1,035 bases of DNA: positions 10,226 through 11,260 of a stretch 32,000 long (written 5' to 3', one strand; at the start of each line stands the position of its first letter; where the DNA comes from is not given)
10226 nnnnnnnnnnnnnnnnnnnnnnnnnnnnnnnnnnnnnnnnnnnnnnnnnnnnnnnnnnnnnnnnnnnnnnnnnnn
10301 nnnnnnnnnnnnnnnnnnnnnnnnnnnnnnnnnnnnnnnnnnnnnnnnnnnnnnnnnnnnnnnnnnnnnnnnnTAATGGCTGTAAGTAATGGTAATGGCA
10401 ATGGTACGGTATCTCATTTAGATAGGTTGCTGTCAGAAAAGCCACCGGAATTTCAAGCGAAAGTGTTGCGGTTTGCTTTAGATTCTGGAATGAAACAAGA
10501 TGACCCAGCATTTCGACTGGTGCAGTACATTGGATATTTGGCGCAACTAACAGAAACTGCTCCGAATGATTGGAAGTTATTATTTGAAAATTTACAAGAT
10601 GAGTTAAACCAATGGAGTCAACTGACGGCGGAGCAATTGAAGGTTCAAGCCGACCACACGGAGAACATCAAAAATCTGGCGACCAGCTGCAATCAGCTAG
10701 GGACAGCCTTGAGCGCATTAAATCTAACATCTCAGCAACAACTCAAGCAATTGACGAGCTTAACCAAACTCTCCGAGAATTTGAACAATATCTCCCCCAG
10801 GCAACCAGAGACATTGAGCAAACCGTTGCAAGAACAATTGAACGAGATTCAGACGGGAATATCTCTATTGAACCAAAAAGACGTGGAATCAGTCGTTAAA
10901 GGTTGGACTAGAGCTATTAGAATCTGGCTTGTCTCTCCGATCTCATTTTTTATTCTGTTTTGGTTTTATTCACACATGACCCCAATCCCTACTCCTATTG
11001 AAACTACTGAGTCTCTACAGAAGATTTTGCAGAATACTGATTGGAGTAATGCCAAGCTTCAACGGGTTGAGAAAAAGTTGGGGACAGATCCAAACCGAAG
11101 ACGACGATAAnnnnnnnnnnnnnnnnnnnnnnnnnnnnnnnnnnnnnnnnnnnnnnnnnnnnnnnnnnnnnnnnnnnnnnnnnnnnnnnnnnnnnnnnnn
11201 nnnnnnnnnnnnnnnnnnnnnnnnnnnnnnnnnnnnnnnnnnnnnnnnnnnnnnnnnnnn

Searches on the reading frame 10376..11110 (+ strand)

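Call 44: search_protein_families(library=pfam, proteins=[window:10376-11110:+], max_evalue=0.001)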
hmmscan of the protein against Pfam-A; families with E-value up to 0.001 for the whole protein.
window:10376-11110:+ (244 aa): 1 family
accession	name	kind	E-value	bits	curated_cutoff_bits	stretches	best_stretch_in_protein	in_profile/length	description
PF20538.3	DUF6753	-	4.3e-11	43.2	27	1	13-91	8-90/217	Family of unknown function (DUF6753)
